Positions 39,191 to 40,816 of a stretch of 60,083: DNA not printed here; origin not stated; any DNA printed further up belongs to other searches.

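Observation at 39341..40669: Orphan ThsA-like SIR2 NADase gene with a novel C-terminal domain: candidate single-gene anti-phage system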

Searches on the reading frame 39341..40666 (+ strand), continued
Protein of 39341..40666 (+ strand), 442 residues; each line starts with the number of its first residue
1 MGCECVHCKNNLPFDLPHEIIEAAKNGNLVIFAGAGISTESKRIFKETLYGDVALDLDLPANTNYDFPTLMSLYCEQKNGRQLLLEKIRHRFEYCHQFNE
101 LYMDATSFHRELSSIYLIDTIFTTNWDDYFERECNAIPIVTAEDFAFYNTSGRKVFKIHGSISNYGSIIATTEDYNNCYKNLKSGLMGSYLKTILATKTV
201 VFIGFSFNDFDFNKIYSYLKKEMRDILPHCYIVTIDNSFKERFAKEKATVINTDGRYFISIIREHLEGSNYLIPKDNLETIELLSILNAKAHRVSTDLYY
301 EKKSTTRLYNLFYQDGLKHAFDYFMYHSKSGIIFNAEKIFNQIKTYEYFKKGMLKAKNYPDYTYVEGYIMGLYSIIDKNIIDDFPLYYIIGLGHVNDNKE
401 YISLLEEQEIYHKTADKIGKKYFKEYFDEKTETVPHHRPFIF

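Call 17: find_related_loci(query=A1, collection=genome_contigs, flank=10000)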
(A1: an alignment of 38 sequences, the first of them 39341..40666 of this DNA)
Query A1 (442 aa) in genome_contigs; peptide patterns used: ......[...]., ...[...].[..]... (x = any residue, [..] = any of these).
127 stretches matched a pattern; 109 encode a relative of the query (tblastn E <= 1e-3); the best 80 are kept; 80 distinct loci.
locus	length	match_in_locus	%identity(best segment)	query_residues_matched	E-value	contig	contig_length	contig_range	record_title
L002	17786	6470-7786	64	1-441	0e+0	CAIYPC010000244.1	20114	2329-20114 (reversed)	MAG: uncultured Bacteroidetes bacterium isolate Umea3_bin-0409 genome assembly, contig: bin-0409:244/717, whole genome s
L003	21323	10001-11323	65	1-441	0e+0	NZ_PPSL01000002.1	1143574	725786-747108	Flavipsychrobacter stenotrophus strain RB1R16 scaffold1, whole genome shotgun sequence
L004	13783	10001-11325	66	1-441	2e-158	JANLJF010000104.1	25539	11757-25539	MAG: Azovibrio restrictus isolate XYLBin2 XylDeg_M3_600_length_25539_cov_8, whole genome shotgun sequence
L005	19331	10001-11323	54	3-441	7e-158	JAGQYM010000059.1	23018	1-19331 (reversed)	MAG: Cyclobacteriaceae bacterium isolate HKST-UBA65 NODE_59_length_23018_cov_3.616146, whole genome shotgun sequence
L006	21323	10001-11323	52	3-440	2e-149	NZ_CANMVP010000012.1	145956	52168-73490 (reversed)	Uncultured Polaribacter sp. isolate YR2-5-5-J.fasta NODE_12, whole genome shotgun sequence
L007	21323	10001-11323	52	3-441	2e-146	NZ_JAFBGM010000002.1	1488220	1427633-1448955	Aurantibacter crassamenti strain HG732 Aurantibacteria_2, whole genome shotgun sequence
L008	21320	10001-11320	51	3-441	2e-143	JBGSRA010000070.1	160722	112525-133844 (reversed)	MAG: Draconibacterium sp. isolate JTS-AC346 k141_2181185, whole genome shotgun sequence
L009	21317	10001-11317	48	3-441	2e-130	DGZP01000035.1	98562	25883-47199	MAG TPA_asm: Proteiniphilum sp. UBA4977 UBA4977_contig_4268, whole genome shotgun sequence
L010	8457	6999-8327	53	3-441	4e-146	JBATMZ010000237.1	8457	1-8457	MAG: Saprospiraceae bacterium isolate MFD10487_ilm_asm_bin5 k127_201757, whole genome shotgun sequence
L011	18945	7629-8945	44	3-442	3e-117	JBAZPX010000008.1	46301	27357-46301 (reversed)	MAG: Patescibacteria group bacterium isolate SO_2017_SWC_4 scaffold_723_c1_LP-4_2017, whole genome shotgun sequence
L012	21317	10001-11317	46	3-441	8e-116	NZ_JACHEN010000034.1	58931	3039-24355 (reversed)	Anaerosolibacter carboniphilus strain DSM 103526 Ga0415316_34, whole genome shotgun sequence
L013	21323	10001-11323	56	3-441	3e-162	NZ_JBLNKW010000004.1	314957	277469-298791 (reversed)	Flavobacterium sp. ZT3R17 L21_4, whole genome shotgun sequence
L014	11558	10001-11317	46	3-441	4e-112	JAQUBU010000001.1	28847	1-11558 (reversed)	MAG: Syntrophomonadaceae bacterium isolate STCSWMC_114 NODE_3581_length_28847_cov_3.521414_ST_CSWMC, whole genome shotgu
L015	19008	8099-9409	44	4-442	1e-110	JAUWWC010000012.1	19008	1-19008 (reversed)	MAG: Candidatus Nealsonbacteria bacterium isolate CSMAG_2648 CSMAG_2648_k127_1042750_length_19008_cov_15.2430, whole gen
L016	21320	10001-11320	41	3-441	1e-110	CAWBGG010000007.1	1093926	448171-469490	MAG: uncultured delta proteobacterium isolate MFD09222.bin.1.50 genome assembly, contig: contig_93721, whole genome shot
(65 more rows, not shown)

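Call 21: predict_structure(alignment_id=A1)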
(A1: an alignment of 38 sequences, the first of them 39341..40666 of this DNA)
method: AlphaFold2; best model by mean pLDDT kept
length: 442 residues; sequences in the alignment: 38
mean_pLDDT: 89.3   pTM: 0.86
mean pLDDT of the five models: 89.3, 88.9, 88.8, 87.8, 87.1
residues with pLDDT >= 90: 285; 70-90: 141; 50-70: 15; < 50: 1
segments of 3 or more residues with pLDDT < 50: none
pLDDT, mean of each block of 10 residues (from residue 1): 75 92 94 80 82 90 84 95 94 92 92 95 92 94 87 91 89 88 82 83 71 73 75 81 76 92 95 94 97 96 95 98 95 94 95 94 97 91 94 94 93 95 92 88 49
secondary structure, 60 per line:
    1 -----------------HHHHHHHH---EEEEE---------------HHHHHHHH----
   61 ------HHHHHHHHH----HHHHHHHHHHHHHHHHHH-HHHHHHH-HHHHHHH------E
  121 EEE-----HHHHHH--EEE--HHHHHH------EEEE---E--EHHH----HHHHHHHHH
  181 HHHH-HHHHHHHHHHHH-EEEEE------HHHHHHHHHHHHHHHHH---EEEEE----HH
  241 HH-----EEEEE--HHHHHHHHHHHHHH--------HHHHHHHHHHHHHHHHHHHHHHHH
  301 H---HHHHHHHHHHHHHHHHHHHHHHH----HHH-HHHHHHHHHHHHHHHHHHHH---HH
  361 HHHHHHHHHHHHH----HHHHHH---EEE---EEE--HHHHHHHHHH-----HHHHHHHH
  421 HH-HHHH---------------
elements in order: H18-25 E29-33 H49-56 H67-75 H80-97 H99-105 H107-113 E120-123 H129-134 E137-139 H142-147 E154-157 H172-184 H186-197 E199-203 H210-226 E230-234 H239-242 E248-252 H255-268 H277-301 H305-327 H336-355 H359-373 H378-383 E387-389 E393-395 H398-407 H413-422 H424-427

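Call 26: fold_search(model_id=the predicted structure, library=pdb)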
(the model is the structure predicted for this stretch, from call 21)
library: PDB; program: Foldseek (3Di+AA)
matches with E <= 10: 330; with E <= 0.001: 90
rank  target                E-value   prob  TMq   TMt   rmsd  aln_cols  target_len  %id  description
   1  8ykf_B                3.3e-11  1.00  0.42  0.20  19.7       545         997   16  The DSR2-DSAD1 complex with DSAD1 on the opposite sides (released 2024-08-14)
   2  8wy8_B                4.5e-11  1.00  0.43  0.22  17.5       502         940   18  Cryo-EM structure of DSR2 apo complex (released 2024-04-10)
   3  8wyd_B                6.8e-11  1.00  0.43  0.21   9.6       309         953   20  Cryo-EM structure of DSR2-DSAD1 complex (released 2024-04-10)
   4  8wyb_B                8.4e-11  1.00  0.43  0.21  12.7       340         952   18  Cryo-EM structure of DSR2 (H171A)-tube-NAD+ complex (released 2024-04-10)
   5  8zc9_B                8.8e-11  1.00  0.44  0.21  12.0       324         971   18  The Cryo-EM structure of DSR2-Tail tube-NAD+ complex (released 2024-09-11)
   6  9v0g_E                1.1e-10  1.00  0.42  0.64   4.7       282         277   19  Helical structure of KomBC Complex (released 2025-12-17)
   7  8z18_A                1.1e-10  1.00  0.42  0.20  10.7       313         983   20  The tetramer complex of DSR2 and tube-forming domain of phage tail tube protein (released 2024-08-14)
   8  8wy8_D                1.2e-10  1.00  0.43  0.21  12.7       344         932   20  Cryo-EM structure of DSR2 apo complex (released 2024-04-10)
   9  8wyb_A                1.7e-10  1.00  0.42  0.21  15.8       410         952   18  Cryo-EM structure of DSR2 (H171A)-tube-NAD+ complex (released 2024-04-10)
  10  8wkt_B                2.1e-10  1.00  0.44  0.21  11.9       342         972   20  Cryo-EM structure of DSR2-DSAD1 complex (released 2024-05-22)
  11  8wy8_A                3.5e-10  1.00  0.44  0.22  16.0       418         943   18  Cryo-EM structure of DSR2 apo complex (released 2024-04-10)
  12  8w56_B                3.7e-10  1.00  0.41  0.20   9.6       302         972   20  Cryo-EM structure of DSR2-DSAD1 state 1 (released 2024-05-01)
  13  8bto_A                3.7e-10  1.00  0.42  0.39  12.2       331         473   20  Helical structure of BcThsA in complex with 1''-3'gcADPR (released 2024-02-21)
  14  8wkn_B                3.7e-10  1.00  0.43  0.21  13.2       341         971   19  Cryo-EM structure of DSR2-DSAD1 (released 2024-05-01)
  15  8k9a_D                3.9e-10  1.00  0.43  0.21  10.0       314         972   20  Cryo-EM structure of DSR2-DSAD1 state 2 (released 2024-05-01)
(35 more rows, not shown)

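Call 31: search_protein_families(library=pfam, alignment_id=A3, max_evalue=0.001)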
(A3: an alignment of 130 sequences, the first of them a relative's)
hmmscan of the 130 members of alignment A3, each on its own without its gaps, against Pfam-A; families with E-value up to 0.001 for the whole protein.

A. member 1, L001:9069-9605:+ (179 aa): 5 families
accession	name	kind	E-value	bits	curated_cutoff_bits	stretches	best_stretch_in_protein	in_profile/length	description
PF00085.26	Thioredoxin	-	1.5e-23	83.2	23.5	1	89-173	18-102/103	Thioredoxin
PF13098.12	Thioredoxin_2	-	4.1e-06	27.5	27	1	90-171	6-103/104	Thioredoxin-like domain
PF13728.12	TraF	-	2.7e-05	24.6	23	1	83-170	123-221/224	F plasmid transfer operon protein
PF13905.12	Thioredoxin_8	-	0.00023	21.9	27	0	90-119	2-31/94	Thioredoxin-like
PF14595.12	Thioredoxin_9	-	0.00033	21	25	1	68-154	20-108/129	Thioredoxin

B. families by the number of members that match (of 130 scanned): 213 families (the first 25 are shown)
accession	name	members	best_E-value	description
PF00005.33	ABC_tran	3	3.8e-35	ABC transporter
PF00589.27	Phage_integrase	3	3.6e-34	Phage integrase family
PF13401.12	AAA_22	3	5.6e-07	AAA domain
PF02897.21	Peptidase_S9_N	2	1.7e-96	Prolyl oligopeptidase, N-terminal beta-propeller domain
PF01476.26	LysM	2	2.1e-81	LysM domain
PF14559.12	TPR_19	2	6.9e-75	Tetratricopeptide repeat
PF13378.12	MR_MLE_C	2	2.1e-61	Enolase C-terminal domain-like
PF00326.27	Peptidase_S9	2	7e-58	Prolyl oligopeptidase family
PF07719.23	TPR_2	2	3.9e-55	Tetratricopeptide repeat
PF13432.12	TPR_16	2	1.4e-54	Tetratricopeptide repeat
PF13428.12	TPR_14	2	7e-51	Tetratricopeptide repeat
PF00515.34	TPR_1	2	1.1e-41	Tetratricopeptide repeat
PF04851.21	ResIII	2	1.3e-35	Type III restriction enzyme, res subunit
PF13181.12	TPR_8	2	8.9e-32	Tetratricopeptide repeat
PF23473.1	LysM3_LYK4_5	2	8.9e-29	LYK4/5 LysM3 domain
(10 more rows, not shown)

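Call 34: search_dna_similar(query=window:39341-40666:+, collection=plasmids, mode=protein, max_rows=25)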
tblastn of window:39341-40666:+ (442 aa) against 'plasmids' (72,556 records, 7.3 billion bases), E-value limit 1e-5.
Records with a match: 126; places in all: 127; records where one place covers at least 80% of the query: 2.
Best place of each record, by identity: <60% 126.
By first word of the organism name: Bacillus 43; Lactiplantibacillus 18; Enterococcus 17; Zymomonas 7; Sinorhizobium 5; Paenibacillus 4; Clostridium 4; Vibrio 3; Agrobacterium 3; Corynebacterium 2; and 17 more.
By predicted mobility (MOB-suite, as given by PLSDB): non-mobilizable 53; mobilizable 41; conjugative 32.
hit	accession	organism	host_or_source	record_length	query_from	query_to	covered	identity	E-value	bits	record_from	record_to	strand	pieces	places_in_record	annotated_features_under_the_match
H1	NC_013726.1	Corynebacterium glutamicum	-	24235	3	372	84%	34.9%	1e-59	218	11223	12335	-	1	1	SIR2 family protein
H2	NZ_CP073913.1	Corynebacterium glutamicum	cell culture,Jiangsu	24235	3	372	84%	34.9%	1e-59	218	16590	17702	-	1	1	SIR2 family protein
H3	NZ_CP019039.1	Bacillus velezensis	cell culture,rice paddy soil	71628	7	304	67%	26.7%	2e-11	74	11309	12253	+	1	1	SIR2 family protein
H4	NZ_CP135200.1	Bacillus velezensis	Ipomoea batatas,Sweet potato root,root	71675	7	304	67%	26.7%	2e-11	74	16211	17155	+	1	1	SIR2 family protein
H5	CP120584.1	Bacillus subtilis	cell culture,Kantong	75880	15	304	66%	27.0%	8e-10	69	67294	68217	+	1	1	SIR2 family protein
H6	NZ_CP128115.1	Bacillus halotolerans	bacterial isolate,rhizosphere soil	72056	15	304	66%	26.7%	2e-9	67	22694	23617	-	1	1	SIR2 family protein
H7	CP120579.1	Bacillus subtilis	cell culture,Kantong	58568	15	304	66%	26.4%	1e-9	68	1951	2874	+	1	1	SIR2 family protein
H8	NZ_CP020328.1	Paenibacillus larvae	Apis mellifera,single cell microbial ...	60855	16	273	58%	28.3%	7e-11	72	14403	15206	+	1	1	SIR2 family protein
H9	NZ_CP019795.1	Paenibacillus larvae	Apis mellifera,single cell microbial ...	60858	16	273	58%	28.3%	7e-11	72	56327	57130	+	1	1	SIR2 family protein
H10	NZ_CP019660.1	Paenibacillus larvae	honeybees,cell culture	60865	16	273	58%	28.3%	7e-11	72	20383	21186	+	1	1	SIR2 family protein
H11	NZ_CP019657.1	Paenibacillus larvae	honeybees,cell culture,foul brood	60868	16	273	58%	28.3%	7e-11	72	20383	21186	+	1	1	SIR2 family protein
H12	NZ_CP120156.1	Mammaliicoccus lentus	Canis lupus familiaris,cell ...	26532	19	223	46%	31.8%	6e-12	76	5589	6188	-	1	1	SIR2 family protein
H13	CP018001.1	Rhizobium sp. Y9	Veronaeopsis simplex Y34,cell culture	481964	27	262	53%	27.5%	2e-12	77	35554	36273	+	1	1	hypothetical protein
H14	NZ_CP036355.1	Bacillus sp. SYJ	Pelodiscus sinensis,tissue sample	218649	2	273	62%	23.5%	5e-11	73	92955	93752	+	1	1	SIR2 family protein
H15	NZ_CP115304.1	Bacillus tropicus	Tryonyx sinensis (Chinese soft-shell ...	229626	2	273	62%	23.5%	5e-11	73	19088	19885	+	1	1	SIR2 family protein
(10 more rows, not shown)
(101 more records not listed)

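Call 35: search_dna_similar(query=window:39341-40666:+, collection=phages, mode=protein, max_rows=25)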
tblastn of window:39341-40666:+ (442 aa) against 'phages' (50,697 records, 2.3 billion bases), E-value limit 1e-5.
No match.

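Call 36: get_annotated_region(hit=H1, flank=8000)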
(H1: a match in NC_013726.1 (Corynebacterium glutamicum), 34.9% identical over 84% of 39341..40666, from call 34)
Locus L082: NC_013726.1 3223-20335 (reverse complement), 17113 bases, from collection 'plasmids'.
description: Corynebacterium glutamicum plasmid pCGR2, complete sequence
organism: Corynebacterium glutamicum (NCBI taxid 1718)
taxonomy: Bacteria; Actinomycetota; Actinomycetes; Mycobacteriales; Corynebacteriaceae; Corynebacterium; Corynebacterium glutamicum
host: -; source: -; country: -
typing (MOB-suite, as given by PLSDB): mobilizable; relaxase MOBF
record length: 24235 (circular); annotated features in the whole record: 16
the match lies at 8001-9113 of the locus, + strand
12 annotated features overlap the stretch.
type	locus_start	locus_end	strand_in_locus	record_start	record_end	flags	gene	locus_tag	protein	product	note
CDS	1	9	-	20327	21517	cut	-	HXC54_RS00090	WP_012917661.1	SLC13 family permease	GO:0055085 - transmembrane transport [Evidence IEA]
CDS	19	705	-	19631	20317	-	-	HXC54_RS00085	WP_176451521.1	AmiS/UreI family transporter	-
CDS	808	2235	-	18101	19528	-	-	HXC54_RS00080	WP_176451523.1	amidase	-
CDS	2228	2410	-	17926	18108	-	-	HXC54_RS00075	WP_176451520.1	hypothetical protein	-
CDS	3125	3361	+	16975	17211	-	-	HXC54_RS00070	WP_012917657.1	hypothetical protein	-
CDS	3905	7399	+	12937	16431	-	mobF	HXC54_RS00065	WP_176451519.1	MobF family relaxase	-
CDS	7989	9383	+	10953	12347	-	-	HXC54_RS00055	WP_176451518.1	SIR2 family protein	-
CDS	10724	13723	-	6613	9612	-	-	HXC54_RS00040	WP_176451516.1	N-6 DNA methylase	-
CDS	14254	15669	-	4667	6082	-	-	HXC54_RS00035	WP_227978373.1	replication initiation protein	-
CDS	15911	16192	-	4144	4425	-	-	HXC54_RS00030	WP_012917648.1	hypothetical protein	-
CDS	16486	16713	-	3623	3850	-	-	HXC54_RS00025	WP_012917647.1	ribbon-helix-helix protein, CopG family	-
CDS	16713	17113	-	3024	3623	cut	-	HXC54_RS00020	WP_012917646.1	ParA family protein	-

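Call 40: find_encoding_contigs(protein=P0001, flank=6000, max_places=6)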
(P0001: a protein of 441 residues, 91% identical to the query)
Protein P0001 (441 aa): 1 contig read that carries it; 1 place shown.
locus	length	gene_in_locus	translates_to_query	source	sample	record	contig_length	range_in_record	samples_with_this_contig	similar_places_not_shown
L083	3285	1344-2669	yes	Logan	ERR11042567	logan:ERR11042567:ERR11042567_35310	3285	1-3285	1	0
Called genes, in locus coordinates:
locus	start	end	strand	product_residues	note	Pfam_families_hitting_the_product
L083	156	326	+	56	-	-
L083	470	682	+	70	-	-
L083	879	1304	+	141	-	-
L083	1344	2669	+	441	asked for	PF13289:SIR2_2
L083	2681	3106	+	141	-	PF18736:pEK499_p136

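Call 49: search_protein_families(library=pfam, proteins=[L083:2681-3103:+, L001:11364-11786:+, L083:879-1301:+, L083:470-679:+, L082:7989-9380:+], max_evalue=0.01)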
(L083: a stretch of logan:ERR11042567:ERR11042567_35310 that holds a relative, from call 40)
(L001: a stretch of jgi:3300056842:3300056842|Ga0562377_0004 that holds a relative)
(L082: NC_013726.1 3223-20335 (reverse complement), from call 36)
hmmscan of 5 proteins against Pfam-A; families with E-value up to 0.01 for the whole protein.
L083:2681-3103:+ (141 aa): 1 family
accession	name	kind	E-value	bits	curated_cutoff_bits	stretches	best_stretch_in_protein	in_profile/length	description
PF18736.6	pEK499_p136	-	5.4e-32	111.1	26.6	1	1-136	1-142/152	HEPN pEK499 p136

L001:11364-11786:+ (141 aa): 1 family
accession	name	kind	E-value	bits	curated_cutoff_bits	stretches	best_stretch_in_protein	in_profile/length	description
PF18736.6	pEK499_p136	-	1.4e-25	90.2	26.6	1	1-138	1-144/152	HEPN pEK499 p136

L083:879-1301:+ (141 aa): 0 families

L083:470-679:+ (70 aa): 1 family
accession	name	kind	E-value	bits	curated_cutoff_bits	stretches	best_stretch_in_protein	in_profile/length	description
PF10899.13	AbiGi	-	0.0014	19.2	22.4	1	41-62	26-47/185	Putative abortive phage resistance protein AbiGi, antitoxin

L082:7989-9380:+ (464 aa): 1 family
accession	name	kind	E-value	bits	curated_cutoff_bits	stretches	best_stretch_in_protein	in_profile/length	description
PF13289.12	SIR2_2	-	2.2e-19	70.4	24.5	1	125-243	2-124/141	SIR2-like domain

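Call 51: find_encoding_contigs(protein=P0079, flank=8000, max_places=5)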
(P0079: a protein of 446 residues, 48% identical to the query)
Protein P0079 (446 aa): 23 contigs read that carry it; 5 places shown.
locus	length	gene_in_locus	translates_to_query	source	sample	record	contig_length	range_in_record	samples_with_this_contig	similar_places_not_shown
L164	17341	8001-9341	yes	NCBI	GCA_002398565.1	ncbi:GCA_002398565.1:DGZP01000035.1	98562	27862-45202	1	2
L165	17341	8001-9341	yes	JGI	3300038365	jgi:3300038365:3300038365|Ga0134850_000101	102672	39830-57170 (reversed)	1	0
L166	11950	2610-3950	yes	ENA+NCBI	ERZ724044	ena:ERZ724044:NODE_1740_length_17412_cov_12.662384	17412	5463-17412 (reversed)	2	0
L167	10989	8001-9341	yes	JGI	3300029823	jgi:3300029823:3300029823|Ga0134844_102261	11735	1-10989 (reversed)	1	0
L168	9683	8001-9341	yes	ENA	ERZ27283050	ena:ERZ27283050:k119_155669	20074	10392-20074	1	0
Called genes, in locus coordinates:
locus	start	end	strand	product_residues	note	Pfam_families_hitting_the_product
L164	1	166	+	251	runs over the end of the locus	PF00977:His_biosynth, PF01207:Dus (weak), PF02581:TMP-TENI (faint), PF03060:NMO (faint), PF01180:DHO_dh (faint)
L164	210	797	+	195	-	PF01502:PRA-CH, PF01503:PRA-PH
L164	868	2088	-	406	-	PF22013:PG_1098_Fer, PF18096:Thump_like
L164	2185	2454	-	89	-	PF01016:Ribosomal_L27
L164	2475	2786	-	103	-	PF00829:Ribosomal_L21p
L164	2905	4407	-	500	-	PF03853:YjeF_N, PF01256:Carb_kinase, PF08543:Phos_pyr_kin (weak), PF02110:HK (faint)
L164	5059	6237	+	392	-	PF13650:Asp_protease_2 (weak), PF00595:PDZ (weak), PF13180:PDZ_2, PF17820:PDZ_6 (weak)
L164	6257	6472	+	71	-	-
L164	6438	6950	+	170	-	PF08020:DUF1706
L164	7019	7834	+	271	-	PF04383:KilA-N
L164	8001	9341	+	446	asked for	PF13289:SIR2_2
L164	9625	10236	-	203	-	PF04986:Y2_Tnp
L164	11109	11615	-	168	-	PF00589:Phage_integrase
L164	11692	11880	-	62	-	-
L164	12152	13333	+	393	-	-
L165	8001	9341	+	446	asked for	PF13289:SIR2_2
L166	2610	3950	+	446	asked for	PF13289:SIR2_2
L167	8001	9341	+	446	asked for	PF13289:SIR2_2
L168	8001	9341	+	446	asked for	PF13289:SIR2_2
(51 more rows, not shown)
